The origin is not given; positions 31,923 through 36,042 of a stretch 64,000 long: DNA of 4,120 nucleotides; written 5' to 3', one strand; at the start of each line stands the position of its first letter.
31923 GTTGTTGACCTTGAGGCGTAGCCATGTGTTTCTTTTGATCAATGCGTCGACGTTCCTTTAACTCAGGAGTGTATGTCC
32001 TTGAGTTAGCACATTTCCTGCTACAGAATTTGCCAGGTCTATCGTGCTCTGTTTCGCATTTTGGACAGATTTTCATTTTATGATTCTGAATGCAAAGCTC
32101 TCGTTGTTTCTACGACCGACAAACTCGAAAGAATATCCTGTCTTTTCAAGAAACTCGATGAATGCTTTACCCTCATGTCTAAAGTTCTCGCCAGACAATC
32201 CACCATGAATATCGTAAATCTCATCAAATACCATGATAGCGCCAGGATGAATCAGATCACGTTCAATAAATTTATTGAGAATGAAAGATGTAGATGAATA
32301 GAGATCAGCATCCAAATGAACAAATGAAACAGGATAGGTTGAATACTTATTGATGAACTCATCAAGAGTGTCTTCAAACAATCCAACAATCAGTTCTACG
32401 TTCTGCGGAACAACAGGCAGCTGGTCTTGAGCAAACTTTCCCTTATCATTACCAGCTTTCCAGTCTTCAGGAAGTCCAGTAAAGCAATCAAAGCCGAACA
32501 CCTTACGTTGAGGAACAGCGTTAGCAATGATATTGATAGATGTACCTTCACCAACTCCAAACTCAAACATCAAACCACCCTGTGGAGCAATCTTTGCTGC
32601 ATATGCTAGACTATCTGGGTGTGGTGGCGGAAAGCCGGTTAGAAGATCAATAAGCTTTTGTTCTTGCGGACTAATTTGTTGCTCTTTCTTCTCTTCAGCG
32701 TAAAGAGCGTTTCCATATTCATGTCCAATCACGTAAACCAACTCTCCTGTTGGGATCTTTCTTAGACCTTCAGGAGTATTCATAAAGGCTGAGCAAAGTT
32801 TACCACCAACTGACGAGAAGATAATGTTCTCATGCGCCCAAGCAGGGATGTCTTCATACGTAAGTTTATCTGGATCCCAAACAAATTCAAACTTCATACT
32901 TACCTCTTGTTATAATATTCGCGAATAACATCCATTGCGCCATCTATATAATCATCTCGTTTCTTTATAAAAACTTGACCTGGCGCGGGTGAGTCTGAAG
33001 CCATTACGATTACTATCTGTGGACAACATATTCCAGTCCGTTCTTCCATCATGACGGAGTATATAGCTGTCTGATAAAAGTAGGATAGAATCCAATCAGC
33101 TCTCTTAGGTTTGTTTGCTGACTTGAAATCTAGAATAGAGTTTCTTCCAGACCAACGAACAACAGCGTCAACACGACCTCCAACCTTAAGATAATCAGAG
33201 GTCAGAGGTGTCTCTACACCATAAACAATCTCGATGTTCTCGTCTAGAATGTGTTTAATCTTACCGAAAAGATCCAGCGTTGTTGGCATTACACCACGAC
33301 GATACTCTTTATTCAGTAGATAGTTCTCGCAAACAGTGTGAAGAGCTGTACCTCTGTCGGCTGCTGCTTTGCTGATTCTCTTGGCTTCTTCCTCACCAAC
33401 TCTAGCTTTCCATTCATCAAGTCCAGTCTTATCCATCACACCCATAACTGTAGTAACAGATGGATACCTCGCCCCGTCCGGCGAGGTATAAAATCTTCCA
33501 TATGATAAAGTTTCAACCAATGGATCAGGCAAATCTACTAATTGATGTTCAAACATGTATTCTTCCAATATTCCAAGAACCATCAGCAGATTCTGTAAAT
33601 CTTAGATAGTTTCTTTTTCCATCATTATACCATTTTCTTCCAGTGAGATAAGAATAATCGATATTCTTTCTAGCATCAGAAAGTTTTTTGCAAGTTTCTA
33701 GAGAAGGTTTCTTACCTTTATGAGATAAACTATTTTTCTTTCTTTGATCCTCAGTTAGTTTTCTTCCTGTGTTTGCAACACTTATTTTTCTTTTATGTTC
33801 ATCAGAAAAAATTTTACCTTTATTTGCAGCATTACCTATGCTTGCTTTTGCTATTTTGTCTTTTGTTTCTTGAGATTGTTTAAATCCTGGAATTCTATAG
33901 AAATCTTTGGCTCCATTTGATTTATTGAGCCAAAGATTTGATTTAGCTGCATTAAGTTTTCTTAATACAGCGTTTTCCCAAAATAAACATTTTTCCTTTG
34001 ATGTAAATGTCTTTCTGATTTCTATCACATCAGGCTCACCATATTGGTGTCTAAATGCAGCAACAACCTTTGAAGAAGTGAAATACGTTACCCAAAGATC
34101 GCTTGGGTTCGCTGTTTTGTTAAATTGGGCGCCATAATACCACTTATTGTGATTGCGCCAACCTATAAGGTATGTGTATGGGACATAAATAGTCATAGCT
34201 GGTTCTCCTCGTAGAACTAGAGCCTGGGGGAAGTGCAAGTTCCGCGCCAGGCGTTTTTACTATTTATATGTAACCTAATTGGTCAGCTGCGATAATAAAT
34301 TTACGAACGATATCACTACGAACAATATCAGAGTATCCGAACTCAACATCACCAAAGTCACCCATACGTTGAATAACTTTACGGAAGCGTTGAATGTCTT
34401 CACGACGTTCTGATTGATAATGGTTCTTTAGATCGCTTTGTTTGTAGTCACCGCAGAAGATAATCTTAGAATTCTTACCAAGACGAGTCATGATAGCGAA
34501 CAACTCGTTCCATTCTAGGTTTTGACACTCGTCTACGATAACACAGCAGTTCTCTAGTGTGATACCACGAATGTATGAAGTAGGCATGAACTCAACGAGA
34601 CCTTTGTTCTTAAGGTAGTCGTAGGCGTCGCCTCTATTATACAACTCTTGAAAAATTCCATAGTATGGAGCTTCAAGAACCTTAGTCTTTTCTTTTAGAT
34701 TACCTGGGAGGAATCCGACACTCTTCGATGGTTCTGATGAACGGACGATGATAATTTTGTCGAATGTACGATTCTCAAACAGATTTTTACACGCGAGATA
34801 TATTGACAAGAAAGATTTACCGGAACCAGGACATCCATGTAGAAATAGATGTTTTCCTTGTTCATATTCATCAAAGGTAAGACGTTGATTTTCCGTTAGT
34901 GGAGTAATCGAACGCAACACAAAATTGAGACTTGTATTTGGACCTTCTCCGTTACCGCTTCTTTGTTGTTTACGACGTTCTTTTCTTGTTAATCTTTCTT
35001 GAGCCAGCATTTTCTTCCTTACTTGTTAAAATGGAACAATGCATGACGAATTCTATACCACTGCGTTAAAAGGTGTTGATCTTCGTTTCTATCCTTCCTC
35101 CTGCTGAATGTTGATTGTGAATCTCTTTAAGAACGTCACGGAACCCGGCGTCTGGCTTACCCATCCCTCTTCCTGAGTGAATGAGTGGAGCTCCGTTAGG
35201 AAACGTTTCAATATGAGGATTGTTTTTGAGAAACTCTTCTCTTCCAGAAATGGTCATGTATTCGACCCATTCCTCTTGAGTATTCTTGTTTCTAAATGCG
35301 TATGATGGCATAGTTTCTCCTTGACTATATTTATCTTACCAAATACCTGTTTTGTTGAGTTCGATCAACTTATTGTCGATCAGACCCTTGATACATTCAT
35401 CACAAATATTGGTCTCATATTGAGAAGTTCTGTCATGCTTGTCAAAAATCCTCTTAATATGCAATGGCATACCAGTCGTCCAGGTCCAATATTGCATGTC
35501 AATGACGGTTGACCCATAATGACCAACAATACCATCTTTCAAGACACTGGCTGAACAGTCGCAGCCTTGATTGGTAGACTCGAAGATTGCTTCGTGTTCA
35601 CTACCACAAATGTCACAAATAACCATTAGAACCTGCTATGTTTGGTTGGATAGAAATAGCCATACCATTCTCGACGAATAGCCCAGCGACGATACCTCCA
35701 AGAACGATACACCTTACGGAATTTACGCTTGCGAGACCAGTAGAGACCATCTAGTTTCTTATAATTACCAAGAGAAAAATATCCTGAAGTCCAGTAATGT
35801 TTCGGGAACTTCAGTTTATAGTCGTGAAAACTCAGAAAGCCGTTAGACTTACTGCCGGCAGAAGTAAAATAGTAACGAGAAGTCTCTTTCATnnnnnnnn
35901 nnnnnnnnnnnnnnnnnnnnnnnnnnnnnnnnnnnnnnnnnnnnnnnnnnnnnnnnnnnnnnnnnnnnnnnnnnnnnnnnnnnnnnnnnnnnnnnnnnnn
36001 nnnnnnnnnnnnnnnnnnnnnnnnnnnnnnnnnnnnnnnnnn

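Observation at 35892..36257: Pyruvoyl-type S-adenosylmethionine decarboxylase (SpeH-like) in the phage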

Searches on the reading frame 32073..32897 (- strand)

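Call 32: search_protein_families(library=phrogs, proteins=[window:32073-32897:-], max_evalue=0.001)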
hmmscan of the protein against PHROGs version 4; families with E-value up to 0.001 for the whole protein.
window:32073-32897:- (274 aa): 2 families
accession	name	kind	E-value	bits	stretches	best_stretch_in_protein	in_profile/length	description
phrog_6608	-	other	1e-42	146.6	1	95-273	19-183/184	methyltransferase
phrog_8858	-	moron, auxiliary metabolic gene and host takeover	1.8e-28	100.4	1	71-272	208-394/395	glycosyltransferase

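Call 40: search_protein_families(library=pfam, proteins=[window:32073-32897:-], max_evalue=0.001)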
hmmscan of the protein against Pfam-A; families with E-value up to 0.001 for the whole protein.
window:32073-32897:- (274 aa): 2 families
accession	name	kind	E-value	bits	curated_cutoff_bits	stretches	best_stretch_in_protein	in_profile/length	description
PF13578.12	Methyltransf_24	-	1.4e-07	32.8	26.3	1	112-227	2-105/105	Methyltransferase domain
PF05711.17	TylF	-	1.3e-06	28.4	23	0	164-229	172-231/264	Macrocin-O-methyltransferase (TylF)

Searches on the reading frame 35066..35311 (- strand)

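Call 32: search_protein_families(library=phrogs, proteins=[window:35066-35311:-], max_evalue=0.001)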
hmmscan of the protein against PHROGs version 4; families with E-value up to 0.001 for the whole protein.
window:35066-35311:- (81 aa): 2 families
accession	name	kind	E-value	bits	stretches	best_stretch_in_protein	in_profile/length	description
phrog_385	-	transcription regulation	1.1e-12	49.2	1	1-71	1-75/80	transcriptional regulator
phrog_3212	-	unknown function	4.7e-05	24.4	1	1-38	1-38/84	-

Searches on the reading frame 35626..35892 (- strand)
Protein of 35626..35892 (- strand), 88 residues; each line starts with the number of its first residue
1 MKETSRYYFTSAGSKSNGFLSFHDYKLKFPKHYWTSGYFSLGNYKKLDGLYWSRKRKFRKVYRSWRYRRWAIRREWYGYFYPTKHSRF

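Call 32: search_protein_families(library=phrogs, proteins=[window:35626-35892:-], max_evalue=0.001)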
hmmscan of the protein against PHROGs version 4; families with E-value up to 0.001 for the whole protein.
window:35626-35892:- (88 aa): 0 families
